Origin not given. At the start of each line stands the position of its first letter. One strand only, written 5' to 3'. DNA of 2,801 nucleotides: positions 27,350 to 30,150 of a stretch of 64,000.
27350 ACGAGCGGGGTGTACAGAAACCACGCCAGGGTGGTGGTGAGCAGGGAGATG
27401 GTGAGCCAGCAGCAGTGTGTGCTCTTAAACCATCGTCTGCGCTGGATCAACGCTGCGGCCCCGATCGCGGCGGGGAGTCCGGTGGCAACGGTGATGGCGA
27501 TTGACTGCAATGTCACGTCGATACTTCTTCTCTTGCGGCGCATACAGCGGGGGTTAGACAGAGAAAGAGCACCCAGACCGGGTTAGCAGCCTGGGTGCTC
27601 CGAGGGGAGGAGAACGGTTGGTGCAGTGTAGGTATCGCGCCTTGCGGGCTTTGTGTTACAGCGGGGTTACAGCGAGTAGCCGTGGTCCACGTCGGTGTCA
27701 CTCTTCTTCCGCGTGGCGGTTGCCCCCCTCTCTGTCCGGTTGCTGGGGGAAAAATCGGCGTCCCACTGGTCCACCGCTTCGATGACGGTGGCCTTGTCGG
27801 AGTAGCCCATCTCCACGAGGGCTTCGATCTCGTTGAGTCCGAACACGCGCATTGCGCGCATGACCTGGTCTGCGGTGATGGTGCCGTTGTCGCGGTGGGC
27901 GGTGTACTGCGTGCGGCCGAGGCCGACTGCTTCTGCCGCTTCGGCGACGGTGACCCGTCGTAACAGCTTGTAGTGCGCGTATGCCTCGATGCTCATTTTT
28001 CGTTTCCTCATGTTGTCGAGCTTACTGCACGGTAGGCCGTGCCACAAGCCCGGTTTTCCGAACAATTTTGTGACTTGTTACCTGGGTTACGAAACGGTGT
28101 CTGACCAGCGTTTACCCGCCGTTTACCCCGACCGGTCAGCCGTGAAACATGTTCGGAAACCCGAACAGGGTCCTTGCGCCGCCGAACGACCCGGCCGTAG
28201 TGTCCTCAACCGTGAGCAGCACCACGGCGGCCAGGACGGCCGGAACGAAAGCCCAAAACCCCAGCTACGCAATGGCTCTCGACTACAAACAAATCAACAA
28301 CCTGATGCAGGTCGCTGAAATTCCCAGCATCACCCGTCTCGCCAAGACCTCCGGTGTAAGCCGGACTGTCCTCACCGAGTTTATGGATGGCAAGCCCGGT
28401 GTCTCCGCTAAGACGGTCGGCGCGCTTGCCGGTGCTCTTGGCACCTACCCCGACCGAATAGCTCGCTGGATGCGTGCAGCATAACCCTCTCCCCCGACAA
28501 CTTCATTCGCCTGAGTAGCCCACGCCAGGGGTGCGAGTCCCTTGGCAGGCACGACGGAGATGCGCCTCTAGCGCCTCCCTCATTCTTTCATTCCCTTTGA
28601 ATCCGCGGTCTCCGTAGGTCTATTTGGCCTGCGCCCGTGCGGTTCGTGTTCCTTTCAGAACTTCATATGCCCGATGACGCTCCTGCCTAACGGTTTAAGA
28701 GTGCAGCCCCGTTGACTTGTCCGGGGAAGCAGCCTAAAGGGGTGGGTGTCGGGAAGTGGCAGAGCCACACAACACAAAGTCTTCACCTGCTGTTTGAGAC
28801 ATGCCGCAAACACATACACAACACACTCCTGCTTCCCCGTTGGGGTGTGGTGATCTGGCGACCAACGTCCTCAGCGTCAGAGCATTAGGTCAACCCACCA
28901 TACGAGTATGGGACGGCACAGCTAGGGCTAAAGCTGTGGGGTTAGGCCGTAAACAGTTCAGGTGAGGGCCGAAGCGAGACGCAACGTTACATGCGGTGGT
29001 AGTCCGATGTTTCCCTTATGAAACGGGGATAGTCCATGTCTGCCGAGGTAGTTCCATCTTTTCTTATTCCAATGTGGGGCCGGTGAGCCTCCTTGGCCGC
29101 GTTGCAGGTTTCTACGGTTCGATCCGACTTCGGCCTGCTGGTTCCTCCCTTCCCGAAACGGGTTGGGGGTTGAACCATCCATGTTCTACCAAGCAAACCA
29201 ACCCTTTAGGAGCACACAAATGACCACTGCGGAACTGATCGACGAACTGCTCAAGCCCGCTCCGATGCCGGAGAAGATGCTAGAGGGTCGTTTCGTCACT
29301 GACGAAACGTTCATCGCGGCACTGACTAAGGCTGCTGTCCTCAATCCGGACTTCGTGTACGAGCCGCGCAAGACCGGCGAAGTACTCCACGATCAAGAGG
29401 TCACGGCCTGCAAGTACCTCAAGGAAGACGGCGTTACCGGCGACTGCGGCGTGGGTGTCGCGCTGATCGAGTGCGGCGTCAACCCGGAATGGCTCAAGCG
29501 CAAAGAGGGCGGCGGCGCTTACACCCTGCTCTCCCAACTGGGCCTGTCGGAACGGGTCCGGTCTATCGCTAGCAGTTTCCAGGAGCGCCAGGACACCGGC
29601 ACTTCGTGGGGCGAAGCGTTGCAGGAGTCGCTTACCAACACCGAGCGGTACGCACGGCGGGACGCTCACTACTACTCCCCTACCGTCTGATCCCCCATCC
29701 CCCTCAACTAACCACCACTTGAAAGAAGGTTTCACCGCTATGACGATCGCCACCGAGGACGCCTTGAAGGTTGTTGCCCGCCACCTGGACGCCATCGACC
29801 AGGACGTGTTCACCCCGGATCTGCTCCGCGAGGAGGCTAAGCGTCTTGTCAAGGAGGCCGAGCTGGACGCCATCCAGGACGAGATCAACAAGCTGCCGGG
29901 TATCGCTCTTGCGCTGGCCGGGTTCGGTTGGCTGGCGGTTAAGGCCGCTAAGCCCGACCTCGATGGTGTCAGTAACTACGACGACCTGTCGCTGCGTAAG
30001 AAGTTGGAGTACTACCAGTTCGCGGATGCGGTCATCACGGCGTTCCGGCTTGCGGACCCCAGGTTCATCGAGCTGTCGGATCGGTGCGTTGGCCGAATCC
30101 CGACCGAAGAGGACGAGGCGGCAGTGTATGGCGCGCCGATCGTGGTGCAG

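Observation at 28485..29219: About 735-nt noncoding region downstream of cro with CA-rich tracts and GC hairpins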

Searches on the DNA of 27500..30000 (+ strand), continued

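Call 25: search_dna_similar(query=L003:2990-3700:+, collection=phages, mode=distant, max_rows=40, max_evalue=0.01)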
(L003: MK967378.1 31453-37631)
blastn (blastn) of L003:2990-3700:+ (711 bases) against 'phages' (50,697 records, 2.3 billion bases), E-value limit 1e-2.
Records with a match: 14; places in all: 14; records where one place covers at least 80% of the query: 6.
Best place of each record, by identity: >=99% 4; 80-90% 2; 60-80% 8.
By first word of the organism name: Gordonia 14.
By host as written in the record: Gordonia terrae 3612 12; Gordonia Terrae CAG3 2.
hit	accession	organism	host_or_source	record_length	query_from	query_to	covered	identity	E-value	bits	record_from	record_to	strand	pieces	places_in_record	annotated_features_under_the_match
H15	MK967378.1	Gordonia phage Trax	Gordonia terrae 3612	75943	1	711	100%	100.0%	0e+0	1283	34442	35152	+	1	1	44: hypothetical protein | 43: hypothetical protein | 45: hypothetical protein | 42: excise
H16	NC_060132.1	Gordonia phage Trax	Gordonia terrae 3612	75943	1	711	100%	100.0%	0e+0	1283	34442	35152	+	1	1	44: hypothetical protein | 43: hypothetical protein | 45: hypothetical protein | 42: excise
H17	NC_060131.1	Gordonia phage Neville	Gordonia terrae 3612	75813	1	711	100%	99.3%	0e+0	1260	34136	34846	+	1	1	45: hypothetical protein | 43: hypothetical protein | 44: hypothetical protein | 46: hypothetical protein | 42: excise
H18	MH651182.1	Gordonia phage Neville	Gordonia terrae 3612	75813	1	711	100%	99.3%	0e+0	1260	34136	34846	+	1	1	45: hypothetical protein | 43: hypothetical protein | 44: hypothetical protein | 46: hypothetical protein | 42: excise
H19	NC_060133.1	Gordonia phage Rabbitrun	Gordonia Terrae CAG3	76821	6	711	99%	80.6%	6e-173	613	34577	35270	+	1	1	46: hypothetical protein | 45: hypothetical protein | 47: hypothetical protein | 44: excise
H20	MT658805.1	Gordonia phage Rabbitrun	Gordonia Terrae CAG3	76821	6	711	99%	80.6%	6e-173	613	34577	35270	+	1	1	46: hypothetical protein | 45: hypothetical protein | 47: hypothetical protein | 44: excise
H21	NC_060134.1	Gordonia phage Octobien14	Gordonia terrae 3612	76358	12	190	25%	70.6%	4e-10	73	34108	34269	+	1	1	45: hypothetical protein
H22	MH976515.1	Gordonia phage Octobien14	Gordonia terrae 3612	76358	12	190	25%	70.6%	4e-10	73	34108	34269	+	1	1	45: hypothetical protein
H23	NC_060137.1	Gordonia phage Syleon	Gordonia terrae 3612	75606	12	190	25%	69.4%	1e-9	70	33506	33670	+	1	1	none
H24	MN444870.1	Gordonia phage Syleon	Gordonia terrae 3612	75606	12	190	25%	69.4%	1e-9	70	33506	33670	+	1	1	none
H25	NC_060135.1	Gordonia Phage Sephiroth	Gordonia terrae 3612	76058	12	190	25%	69.4%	2e-8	67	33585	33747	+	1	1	none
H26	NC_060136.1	Gordonia phage Kudefre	Gordonia terrae 3612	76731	12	190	25%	69.4%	2e-8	67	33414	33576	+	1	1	none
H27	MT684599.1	Gordonia Phage Sephiroth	Gordonia terrae 3612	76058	12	190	25%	69.4%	2e-8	67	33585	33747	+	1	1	none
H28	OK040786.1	Gordonia phage Kudefre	Gordonia terrae 3612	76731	12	190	25%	69.4%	2e-8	67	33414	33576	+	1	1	none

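Call 63: search_rna_families(source=L003, start=2900, end=3800, threshold=evalue, max_evalue=10, show_alignments=3)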
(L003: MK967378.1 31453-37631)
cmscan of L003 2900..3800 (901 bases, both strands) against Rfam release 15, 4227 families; matches with E-value up to 10: 1.
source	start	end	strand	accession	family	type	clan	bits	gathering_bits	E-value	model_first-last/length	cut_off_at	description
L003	3194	3222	-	RF01977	HOTAIRM1_3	Gene; lncRNA;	-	13.4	37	1.7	1-59/59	no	HOX antisense intergenic RNA myeloid 1 conserved region 3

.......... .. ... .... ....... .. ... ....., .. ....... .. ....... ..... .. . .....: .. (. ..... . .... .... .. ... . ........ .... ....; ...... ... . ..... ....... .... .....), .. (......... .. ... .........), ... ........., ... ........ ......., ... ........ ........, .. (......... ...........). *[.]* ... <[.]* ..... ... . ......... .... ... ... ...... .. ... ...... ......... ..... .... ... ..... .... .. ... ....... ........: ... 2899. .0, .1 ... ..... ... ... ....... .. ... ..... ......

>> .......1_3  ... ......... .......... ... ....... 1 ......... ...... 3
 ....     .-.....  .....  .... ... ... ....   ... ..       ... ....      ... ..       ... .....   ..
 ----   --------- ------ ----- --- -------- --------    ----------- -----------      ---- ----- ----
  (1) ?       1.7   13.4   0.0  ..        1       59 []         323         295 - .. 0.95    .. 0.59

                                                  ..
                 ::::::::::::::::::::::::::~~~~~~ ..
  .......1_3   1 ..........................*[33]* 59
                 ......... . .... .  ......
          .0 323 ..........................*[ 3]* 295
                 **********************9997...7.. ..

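Call 64: search_rna_families(source=window, start=28450, end=29260, threshold=evalue, max_evalue=10, show_alignments=3)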
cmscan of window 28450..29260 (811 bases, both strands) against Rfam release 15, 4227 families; matches with E-value up to 10: 1.
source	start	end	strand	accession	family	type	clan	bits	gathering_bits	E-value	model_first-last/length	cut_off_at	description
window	28848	28864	-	RF02940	COG3860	Cis-reg;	-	11.8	42.5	7.6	1-17/54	no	COG3860 RNA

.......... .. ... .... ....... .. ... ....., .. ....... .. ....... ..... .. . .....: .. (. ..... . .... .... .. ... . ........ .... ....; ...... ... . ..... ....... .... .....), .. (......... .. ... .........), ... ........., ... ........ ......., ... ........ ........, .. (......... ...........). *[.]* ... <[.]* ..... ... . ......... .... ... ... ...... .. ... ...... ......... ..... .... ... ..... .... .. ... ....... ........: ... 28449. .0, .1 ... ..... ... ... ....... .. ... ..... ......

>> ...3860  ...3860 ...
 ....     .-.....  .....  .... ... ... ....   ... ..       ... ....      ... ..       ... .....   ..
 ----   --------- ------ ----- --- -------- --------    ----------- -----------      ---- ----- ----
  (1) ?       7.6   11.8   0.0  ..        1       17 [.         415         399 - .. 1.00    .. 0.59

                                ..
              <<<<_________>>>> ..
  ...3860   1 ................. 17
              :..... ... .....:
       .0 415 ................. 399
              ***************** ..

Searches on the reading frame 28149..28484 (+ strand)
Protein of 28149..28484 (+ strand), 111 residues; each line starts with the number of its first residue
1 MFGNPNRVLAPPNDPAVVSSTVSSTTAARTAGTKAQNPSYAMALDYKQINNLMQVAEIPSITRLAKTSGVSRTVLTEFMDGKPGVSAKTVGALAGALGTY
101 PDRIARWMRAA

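Call 76: search_protein_families(library=pfam, proteins=[window:28149-28484:+], max_evalue=0.1)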
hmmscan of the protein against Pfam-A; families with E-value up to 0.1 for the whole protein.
window:28149-28484:+ (111 aa): 3 families
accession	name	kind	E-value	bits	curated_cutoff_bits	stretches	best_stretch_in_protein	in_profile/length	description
PF13443.12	HTH_26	-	6.5e-05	23.5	22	1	49-101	2-54/63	Cro/C1-type HTH DNA-binding domain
PF01381.28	HTH_3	-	0.0017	18.8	23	1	60-102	11-53/55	Helix-turn-helix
PF13560.12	HTH_31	-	0.0019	18.9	27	1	60-107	16-64/64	Helix-turn-helix domain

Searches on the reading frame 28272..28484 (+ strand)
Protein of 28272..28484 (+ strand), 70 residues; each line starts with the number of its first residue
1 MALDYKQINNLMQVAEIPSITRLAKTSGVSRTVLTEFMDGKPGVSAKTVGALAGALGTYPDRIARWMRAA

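Call 75: search_protein_families(library=phrogs, proteins=[window:28272-28484:+], max_evalue=0.1)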
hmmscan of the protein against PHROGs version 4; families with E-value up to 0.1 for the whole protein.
window:28272-28484:+ (70 aa): 8 families
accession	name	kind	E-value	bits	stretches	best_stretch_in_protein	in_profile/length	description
phrog_9103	-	transcription regulation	2.4e-08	34.9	1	2-63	7-67/78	transcriptional repressor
phrog_4268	-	transcription regulation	0.0033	18.6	1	10-58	39-87/96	transcriptional repressor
phrog_4583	-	transcription regulation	0.05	14.6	1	20-60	26-66/81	transcriptional repressor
phrog_3642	-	DNA, RNA and nucleotide metabolism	0.061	14.3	1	3-58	7-62/79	HTH DNA binding protein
phrog_1702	-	transcription regulation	0.061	14.3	1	6-64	16-76/87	transcriptional repressor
phrog_2328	-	transcription regulation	0.063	14.1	1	21-58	32-69/128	transcriptional repressor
phrog_3949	-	transcription regulation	0.08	14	1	19-58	28-67/161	transcriptional repressor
phrog_1381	-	moron, auxiliary metabolic gene and host takeover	0.097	13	1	19-61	28-70/264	plasmid antitoxin with HTH domain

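Call 83: search_dna_similar(query=window:28272-28484:+, collection=phages, mode=protein, max_rows=40, max_evalue=0.001)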
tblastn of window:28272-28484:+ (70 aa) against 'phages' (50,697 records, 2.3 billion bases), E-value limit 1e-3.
Records with a match: 8; places in all: 8; records where one place covers at least 80% of the query: 8.
Best place of each record, by identity: >=99% 2; 60-80% 6.
By first word of the organism name: Gordonia 8.
By host as written in the record: Gordonia terrae 3612 8.
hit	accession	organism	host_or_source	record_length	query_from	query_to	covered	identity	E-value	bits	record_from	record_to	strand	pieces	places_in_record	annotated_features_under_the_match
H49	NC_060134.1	Gordonia phage Octobien14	Gordonia terrae 3612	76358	1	70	100%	100.0%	1e-40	145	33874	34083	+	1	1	44: helix-turn-helix DNA binding domain protein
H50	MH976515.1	Gordonia phage Octobien14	Gordonia terrae 3612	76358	1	70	100%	100.0%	1e-40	145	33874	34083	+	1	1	44: helix-turn-helix DNA binding domain protein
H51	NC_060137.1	Gordonia phage Syleon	Gordonia terrae 3612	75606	1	69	99%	72.5%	6e-29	112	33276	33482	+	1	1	43: helix-turn-helix DNA binding domain protein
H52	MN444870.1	Gordonia phage Syleon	Gordonia terrae 3612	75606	1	69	99%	72.5%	6e-29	112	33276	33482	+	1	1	43: helix-turn-helix DNA binding domain protein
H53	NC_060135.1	Gordonia Phage Sephiroth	Gordonia terrae 3612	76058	1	69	99%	72.5%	6e-29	112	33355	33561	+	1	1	43: helix-turn-helix DNA binding domain protein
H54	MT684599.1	Gordonia Phage Sephiroth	Gordonia terrae 3612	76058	1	69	99%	72.5%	6e-29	112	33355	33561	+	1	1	43: helix-turn-helix DNA binding domain protein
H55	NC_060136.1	Gordonia phage Kudefre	Gordonia terrae 3612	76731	1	69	99%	72.5%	6e-29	112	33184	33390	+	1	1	42: helix-turn-helix DNA binding domain protein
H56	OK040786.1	Gordonia phage Kudefre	Gordonia terrae 3612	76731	1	69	99%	72.5%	6e-29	112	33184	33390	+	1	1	42: helix-turn-helix DNA binding domain protein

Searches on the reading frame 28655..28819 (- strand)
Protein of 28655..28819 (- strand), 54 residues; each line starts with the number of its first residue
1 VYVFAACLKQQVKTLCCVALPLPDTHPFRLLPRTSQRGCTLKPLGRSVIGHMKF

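Call 75: search_protein_families(library=phrogs, proteins=[window:28655-28819:-], max_evalue=0.1)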
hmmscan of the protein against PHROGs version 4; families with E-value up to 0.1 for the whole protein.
window:28655-28819:- (54 aa): 0 families

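Call 76: search_protein_families(library=pfam, proteins=[window:28655-28819:-], max_evalue=0.1)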
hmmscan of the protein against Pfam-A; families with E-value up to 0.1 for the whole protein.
window:28655-28819:- (54 aa): 0 families

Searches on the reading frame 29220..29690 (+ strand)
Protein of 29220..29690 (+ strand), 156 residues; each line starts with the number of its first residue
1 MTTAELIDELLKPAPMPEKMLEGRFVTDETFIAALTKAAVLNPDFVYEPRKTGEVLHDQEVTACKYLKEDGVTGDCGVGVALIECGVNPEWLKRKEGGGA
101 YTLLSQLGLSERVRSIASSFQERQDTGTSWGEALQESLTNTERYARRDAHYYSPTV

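Call 75: search_protein_families(library=phrogs, proteins=[window:29220-29690:+], max_evalue=0.1)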
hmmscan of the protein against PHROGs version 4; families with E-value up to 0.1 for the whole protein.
window:29220-29690:+ (156 aa): 1 family
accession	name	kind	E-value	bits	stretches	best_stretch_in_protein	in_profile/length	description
phrog_572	-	unknown function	2.3e-09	38.4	1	31-136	10-118/127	-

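Call 76: search_protein_families(library=pfam, proteins=[window:29220-29690:+], max_evalue=0.1)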
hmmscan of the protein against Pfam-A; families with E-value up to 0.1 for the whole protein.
window:29220-29690:+ (156 aa): 0 families

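Call 81: find_related_loci(query=A5, collection=viral_contigs, flank=4000)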
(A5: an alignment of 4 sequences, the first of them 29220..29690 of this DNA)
Query A5 (156 aa) in viral_contigs; peptide patterns used: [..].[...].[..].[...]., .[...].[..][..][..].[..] (x = any residue, [..] = any of these).
54 stretches matched a pattern; 3 encode a relative of the query (tblastn E <= 1e-3); 3 distinct loci.
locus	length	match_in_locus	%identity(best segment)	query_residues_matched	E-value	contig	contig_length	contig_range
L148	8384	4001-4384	50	18-137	7e-39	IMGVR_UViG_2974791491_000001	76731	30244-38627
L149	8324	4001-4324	36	27-137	1e-15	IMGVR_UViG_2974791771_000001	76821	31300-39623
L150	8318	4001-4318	36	27-135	3e-15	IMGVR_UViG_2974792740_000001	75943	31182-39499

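Call 82: search_dna_similar(query=window:29220-29690:+, collection=phages, mode=protein, max_rows=40, max_evalue=0.001, rows=spread)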
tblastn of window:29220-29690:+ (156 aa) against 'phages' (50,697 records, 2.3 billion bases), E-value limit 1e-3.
Records with a match: 20; places in all: 27; records where one place covers at least 80% of the query: 3.
Best place of each record, by identity: >=99% 2; <60% 18.
By first word of the organism name: Gordonia 16; Rhodococcus 4.
By host as written in the record: Gordonia terrae 3612 12; Rhodococcus erythropolis RIA 643 3; Gordonia Terrae CAG3 2; Gordonia rubripertincta NRRL B-16540 2; Rhodococcus erythropolis NRRL B-1574 1.
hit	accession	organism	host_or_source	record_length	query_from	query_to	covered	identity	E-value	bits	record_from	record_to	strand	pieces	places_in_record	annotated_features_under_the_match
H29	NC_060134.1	Gordonia phage Octobien14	Gordonia terrae 3612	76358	1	156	100%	100.0%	5e-101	322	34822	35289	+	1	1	47: hypothetical protein | 46: hypothetical protein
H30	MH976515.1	Gordonia phage Octobien14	Gordonia terrae 3612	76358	1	156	100%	100.0%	5e-101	322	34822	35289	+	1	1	47: hypothetical protein | 46: hypothetical protein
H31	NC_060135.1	Gordonia Phage Sephiroth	Gordonia terrae 3612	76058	18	137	77%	53.1%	3e-35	134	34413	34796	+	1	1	46: hypothetical protein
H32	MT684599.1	Gordonia Phage Sephiroth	Gordonia terrae 3612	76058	18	137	77%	53.1%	3e-35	134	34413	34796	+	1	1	46: hypothetical protein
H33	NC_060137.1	Gordonia phage Syleon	Gordonia terrae 3612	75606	18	137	77%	50.8%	1e-33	129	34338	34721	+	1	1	46: hypothetical protein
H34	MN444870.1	Gordonia phage Syleon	Gordonia terrae 3612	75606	18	137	77%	50.8%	1e-33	129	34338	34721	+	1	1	46: hypothetical protein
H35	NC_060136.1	Gordonia phage Kudefre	Gordonia terrae 3612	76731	18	137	77%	50.0%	6e-34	130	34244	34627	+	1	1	45: hypothetical protein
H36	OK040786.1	Gordonia phage Kudefre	Gordonia terrae 3612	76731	18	137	77%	50.0%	6e-34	130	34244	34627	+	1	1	45: hypothetical protein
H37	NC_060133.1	Gordonia phage Rabbitrun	Gordonia Terrae CAG3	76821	27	137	71%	36.3%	1e-10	64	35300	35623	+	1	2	47: hypothetical protein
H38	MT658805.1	Gordonia phage Rabbitrun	Gordonia Terrae CAG3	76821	27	137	71%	36.3%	1e-10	64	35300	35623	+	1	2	47: hypothetical protein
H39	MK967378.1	Gordonia phage Trax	Gordonia terrae 3612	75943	27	135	70%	36.0%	2e-10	63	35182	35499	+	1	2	45: hypothetical protein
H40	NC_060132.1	Gordonia phage Trax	Gordonia terrae 3612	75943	27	135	70%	36.0%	2e-10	63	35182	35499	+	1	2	45: hypothetical protein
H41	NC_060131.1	Gordonia phage Neville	Gordonia terrae 3612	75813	29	137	70%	34.5%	3e-9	60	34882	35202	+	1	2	46: hypothetical protein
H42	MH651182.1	Gordonia phage Neville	Gordonia terrae 3612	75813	29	137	70%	34.5%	3e-9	60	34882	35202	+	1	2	46: hypothetical protein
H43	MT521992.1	Rhodococcus phage NiceHouse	Rhodococcus erythropolis NRRL B-1574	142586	7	135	83%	28.8%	4e-4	45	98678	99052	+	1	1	173: hypothetical protein | 172: hypothetical protein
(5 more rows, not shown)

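Call 84: find_encoding_contigs(protein=window:29220-29690:+, flank=3000, max_places=6)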
Protein window:29220-29690:+ (156 aa): no gene with exactly this product is on record in the collection.

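Call 85: find_homologous_proteins(query=A5, max_evalue=0.00001)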
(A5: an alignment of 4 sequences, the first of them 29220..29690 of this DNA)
Query A5 (4 sequences) (156 aa, profile of the alignment): 6 proteins with E <= 0.00001 among 6475 candidates.
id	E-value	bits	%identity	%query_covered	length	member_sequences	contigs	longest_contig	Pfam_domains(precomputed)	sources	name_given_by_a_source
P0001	2.0e-68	246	100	100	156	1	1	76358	-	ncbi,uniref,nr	ncbi:hypothetical protein SEA_OCTOBIEN14_47 [Gordonia phage Octobien14]|uniref:Uncharacterized prote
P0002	2.5e-67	243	50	77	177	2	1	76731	-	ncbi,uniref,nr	ncbi:hypothetical protein SEA_KUDEFRE_45 [Gordonia phage Kudefre]|uniref:Uncharacterized protein n=1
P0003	6.9e-58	212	54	76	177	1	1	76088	-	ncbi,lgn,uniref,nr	ncbi:hypothetical protein SEA_SEPHIROTH_46 [Gordonia Phage Sephiroth]|uniref:Uncharacterized protein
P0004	6.8e-54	199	36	70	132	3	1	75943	-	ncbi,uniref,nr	ncbi:hypothetical protein SEA_TRAX_45 [Gordonia phage Trax]|uniref:Uncharacterized protein n=1 Tax=G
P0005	2.7e-28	116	35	70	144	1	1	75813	-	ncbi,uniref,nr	ncbi:hypothetical protein L3Y19_gp046 [Gordonia phage Neville]|uniref:Uncharacterized protein n=1 Ta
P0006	2.8e-12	64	37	69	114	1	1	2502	-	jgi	jgi:hypothetical protein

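Call 86: find_encoding_contigs(protein=P0006, flank=3000)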
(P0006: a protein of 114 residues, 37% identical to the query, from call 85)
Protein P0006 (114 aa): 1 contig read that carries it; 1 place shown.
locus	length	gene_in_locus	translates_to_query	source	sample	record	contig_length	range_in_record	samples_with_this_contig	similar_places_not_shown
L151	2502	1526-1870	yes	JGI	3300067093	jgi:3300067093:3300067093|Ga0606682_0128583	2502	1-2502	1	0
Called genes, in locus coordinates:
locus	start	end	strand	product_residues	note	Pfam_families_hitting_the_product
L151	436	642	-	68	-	-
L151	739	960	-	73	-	-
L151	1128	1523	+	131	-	-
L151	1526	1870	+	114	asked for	-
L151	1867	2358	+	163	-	-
